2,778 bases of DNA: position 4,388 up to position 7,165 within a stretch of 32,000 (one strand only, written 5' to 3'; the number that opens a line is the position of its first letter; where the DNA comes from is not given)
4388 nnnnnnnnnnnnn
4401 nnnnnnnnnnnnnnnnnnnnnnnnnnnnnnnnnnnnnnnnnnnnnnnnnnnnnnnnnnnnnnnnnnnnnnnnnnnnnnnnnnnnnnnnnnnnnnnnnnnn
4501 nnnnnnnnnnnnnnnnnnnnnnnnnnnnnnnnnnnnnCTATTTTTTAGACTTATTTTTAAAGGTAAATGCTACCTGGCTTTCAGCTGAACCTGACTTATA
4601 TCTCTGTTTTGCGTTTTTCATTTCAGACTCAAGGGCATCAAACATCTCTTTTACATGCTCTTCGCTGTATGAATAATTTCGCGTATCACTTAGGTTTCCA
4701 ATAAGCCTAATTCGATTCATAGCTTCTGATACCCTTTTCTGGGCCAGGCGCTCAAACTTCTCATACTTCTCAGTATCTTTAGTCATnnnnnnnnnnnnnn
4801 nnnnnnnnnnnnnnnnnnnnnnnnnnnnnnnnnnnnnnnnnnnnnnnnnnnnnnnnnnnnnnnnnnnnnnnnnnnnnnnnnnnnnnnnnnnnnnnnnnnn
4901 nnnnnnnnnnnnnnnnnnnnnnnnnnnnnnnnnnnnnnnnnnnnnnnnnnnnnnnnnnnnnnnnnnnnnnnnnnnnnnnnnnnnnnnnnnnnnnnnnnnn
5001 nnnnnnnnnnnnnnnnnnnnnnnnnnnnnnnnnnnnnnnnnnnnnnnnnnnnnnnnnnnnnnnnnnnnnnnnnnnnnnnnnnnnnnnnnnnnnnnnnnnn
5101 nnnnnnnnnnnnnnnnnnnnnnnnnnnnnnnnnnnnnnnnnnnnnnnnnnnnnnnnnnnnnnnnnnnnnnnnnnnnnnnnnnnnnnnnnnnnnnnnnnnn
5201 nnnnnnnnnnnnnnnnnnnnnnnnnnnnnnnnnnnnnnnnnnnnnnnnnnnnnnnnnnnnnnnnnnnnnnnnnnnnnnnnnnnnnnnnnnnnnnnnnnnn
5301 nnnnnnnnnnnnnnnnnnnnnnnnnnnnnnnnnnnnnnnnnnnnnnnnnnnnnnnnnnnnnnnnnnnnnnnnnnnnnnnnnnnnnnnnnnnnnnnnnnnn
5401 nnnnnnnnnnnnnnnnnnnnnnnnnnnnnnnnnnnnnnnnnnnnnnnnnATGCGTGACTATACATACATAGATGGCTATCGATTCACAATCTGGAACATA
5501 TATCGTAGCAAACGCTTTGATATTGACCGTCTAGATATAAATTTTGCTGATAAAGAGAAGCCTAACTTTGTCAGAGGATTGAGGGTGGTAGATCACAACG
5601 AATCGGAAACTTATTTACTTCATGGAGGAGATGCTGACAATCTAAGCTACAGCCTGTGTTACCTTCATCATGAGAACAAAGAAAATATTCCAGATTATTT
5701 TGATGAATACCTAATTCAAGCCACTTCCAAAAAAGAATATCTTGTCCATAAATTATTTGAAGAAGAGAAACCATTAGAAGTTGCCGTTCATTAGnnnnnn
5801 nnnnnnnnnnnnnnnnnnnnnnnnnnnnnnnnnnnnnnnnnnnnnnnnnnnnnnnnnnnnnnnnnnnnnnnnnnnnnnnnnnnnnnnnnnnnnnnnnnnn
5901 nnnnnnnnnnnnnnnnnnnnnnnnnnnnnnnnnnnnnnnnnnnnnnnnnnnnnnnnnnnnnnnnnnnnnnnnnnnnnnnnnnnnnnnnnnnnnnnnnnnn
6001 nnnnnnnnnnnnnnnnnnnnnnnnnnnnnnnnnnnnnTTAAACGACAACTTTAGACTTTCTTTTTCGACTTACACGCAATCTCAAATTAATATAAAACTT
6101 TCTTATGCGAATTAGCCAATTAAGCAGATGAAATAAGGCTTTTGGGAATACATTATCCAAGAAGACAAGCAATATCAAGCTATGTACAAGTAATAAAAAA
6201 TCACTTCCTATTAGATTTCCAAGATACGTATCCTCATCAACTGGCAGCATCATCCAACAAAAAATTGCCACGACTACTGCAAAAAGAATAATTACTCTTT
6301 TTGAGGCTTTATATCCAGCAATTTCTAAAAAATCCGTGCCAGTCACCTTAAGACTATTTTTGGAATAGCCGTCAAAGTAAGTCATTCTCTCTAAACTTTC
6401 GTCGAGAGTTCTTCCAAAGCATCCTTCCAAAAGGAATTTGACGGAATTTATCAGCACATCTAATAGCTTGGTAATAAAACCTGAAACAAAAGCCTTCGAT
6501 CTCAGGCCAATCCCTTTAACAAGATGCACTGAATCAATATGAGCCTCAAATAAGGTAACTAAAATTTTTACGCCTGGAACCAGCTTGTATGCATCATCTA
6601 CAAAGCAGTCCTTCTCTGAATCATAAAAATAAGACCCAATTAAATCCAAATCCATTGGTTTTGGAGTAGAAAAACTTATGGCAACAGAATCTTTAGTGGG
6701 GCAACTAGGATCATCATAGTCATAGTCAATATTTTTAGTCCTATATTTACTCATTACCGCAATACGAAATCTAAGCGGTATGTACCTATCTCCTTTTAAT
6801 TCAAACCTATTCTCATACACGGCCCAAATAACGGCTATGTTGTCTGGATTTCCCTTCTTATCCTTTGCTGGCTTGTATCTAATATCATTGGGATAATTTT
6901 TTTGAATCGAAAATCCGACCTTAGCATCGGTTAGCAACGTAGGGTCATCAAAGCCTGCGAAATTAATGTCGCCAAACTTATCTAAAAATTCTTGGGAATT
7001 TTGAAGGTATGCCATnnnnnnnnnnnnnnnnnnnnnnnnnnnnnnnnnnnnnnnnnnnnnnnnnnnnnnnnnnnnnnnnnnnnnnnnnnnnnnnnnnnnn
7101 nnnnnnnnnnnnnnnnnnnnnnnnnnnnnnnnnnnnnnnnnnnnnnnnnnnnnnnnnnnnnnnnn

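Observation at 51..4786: Five-gene overlapping operon: small protein, C5-methyltransferase, GHKL ATPase and two unknowns, a candidate methylation-linked defence system without a recognisable nuclease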

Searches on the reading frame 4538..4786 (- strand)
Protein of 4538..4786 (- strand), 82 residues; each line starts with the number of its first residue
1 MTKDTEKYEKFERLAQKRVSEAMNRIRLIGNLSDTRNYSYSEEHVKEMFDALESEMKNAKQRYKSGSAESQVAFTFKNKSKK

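Call 3: search_protein_families(library=pfam, proteins=[window:4538-4786:-], max_evalue=1)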
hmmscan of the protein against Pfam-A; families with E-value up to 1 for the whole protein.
window:4538-4786:- (82 aa): 1 family
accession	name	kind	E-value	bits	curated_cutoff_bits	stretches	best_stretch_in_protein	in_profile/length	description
PF13643.11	DUF4145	-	0.036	14.6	23.1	1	9-53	42-88/88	Domain of unknown function (DUF4145)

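Call 4: search_protein_families(library=padloc, proteins=[window:4538-4786:-], max_evalue=1)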
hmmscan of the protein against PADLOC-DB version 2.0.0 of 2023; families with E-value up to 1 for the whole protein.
window:4538-4786:- (82 aa): 1 family
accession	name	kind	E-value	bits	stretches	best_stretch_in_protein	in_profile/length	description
PDLC01529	Cas10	-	0.01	13.2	1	2-74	64-130/370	CAS-III; effector_LS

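Call 5: search_protein_families(library=ncbifam, proteins=[window:4538-4786:-], max_evalue=1)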
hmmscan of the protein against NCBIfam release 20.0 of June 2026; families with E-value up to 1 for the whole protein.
window:4538-4786:- (82 aa): 0 families

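Call 100: search_solved_structures(query=A5, max_evalue=10)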
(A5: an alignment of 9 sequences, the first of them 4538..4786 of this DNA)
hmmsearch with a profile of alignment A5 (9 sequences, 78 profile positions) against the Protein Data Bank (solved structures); distinct sequences matched with E-value up to 10: 9.
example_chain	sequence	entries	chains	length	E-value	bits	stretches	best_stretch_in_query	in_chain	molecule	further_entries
5tuk_A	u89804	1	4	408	0.03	17.2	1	12-39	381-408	Tetracycline destructase Tet(51)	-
6nvw_A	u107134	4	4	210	0.31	14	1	39-68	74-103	Penicillin G acylase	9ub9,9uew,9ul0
8heq_B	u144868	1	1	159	0.32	13.9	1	33-74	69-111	Anti-sigma-I factor RsgI2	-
8hdj_B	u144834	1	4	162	0.35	13.8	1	33-74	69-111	Anti-sigma-I factor RsgI2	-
8glt_1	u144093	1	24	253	0.52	13.3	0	45-76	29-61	C2-chlorophyll-comp_O32-15_ctermHis, polyalanine model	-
5tue_A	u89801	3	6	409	0.79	12.7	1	11-38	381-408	Tetracycline destructase Tet(50)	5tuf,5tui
5vog_A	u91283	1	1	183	1.8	11.5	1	40-66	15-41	Putative phosphoribosyltransferase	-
7unh_A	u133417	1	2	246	2.9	10.9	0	44-76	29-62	SP2 designed chlorophyll dimer protein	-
7uni_A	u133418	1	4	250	3.5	10.6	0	44-76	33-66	SP2-ZnPPaM designed chlorophyll dimer protein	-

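Call 101: search_protein_families(library=pfam, alignment_id=A5, max_evalue=1)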
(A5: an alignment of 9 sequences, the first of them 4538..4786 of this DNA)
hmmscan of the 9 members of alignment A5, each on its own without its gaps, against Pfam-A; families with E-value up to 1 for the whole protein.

A. member 1, window:4538-4786:- (82 aa): 1 family
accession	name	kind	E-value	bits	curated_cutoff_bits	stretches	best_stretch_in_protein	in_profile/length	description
PF13643.11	DUF4145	-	0.036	14.6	23.1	1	9-53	42-88/88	Domain of unknown function (DUF4145)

B. families by the number of members that match (of 9 scanned): 12 families
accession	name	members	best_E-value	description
PF13643.11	DUF4145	3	0.0098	Domain of unknown function (DUF4145)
PF01904.24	DUF72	2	0.065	Protein of unknown function DUF72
PF24850.1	CC_BshC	1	0.0018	Bacillithiol biosynthesis BshC, C-terminal coiled-coil domain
PF14401.11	RLAN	1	0.012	RimK-like ATPgrasp N-terminal domain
PF14942.11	Muted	1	0.03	Organelle biogenesis, Muted-like protein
PF01385.25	OrfB_IS605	1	0.048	Probable transposase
PF09860.14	DUF2087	1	0.089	Uncharacterized protein conserved in bacteria (DUF2087)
PF06424.17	PRP1_N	1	0.09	PRP1 splicing factor, N-terminal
PF13065.11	DUF3928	1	0.091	Protein of unknown function (DUF3928)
PF11640.13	TAN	1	0.095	Telomere-length maintenance and DNA damage repair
PF05164.18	ZapA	1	0.26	Cell division protein ZapA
PF02326.20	YMF19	1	0.74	Plant ATP synthase F0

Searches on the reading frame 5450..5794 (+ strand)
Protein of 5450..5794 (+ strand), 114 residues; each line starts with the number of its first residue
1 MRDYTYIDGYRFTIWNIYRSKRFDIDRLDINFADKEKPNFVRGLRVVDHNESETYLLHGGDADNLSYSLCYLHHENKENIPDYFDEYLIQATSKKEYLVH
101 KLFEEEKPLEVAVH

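Call 3: search_protein_families(library=pfam, proteins=[window:5450-5794:+], max_evalue=1)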
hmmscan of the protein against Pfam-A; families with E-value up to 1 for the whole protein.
window:5450-5794:+ (114 aa): 0 families

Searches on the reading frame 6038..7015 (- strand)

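Call 3: search_protein_families(library=pfam, proteins=[window:6038-7015:-], max_evalue=1)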
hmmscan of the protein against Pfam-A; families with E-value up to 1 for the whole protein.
window:6038-7015:- (325 aa): 1 family
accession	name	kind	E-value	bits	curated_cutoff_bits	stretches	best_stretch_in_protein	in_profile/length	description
PF05271.16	Tobravirus_2B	-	0.27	11.6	22.5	0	8-35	78-105/117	Tobravirus 2B protein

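Call 4: search_protein_families(library=padloc, proteins=[window:6038-7015:-], max_evalue=1)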
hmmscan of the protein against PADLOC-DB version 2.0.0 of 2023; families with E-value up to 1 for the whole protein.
window:6038-7015:- (325 aa): 0 families

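Call 5: search_protein_families(library=ncbifam, proteins=[window:6038-7015:-], max_evalue=1)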
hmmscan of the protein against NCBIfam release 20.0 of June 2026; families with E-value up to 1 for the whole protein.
window:6038-7015:- (325 aa): 2 families
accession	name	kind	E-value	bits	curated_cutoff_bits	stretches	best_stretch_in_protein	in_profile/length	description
NF052232.1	Arg_dihydro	equivalog_domain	0.018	14.3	450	1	34-114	103-181/266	arginine dihydrolase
NF052231.1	bifunc_ArgZ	exception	0.13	10.3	1025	1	34-111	105-180/696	bifunctional arginine dihydrolase/ornithine cyclodeaminase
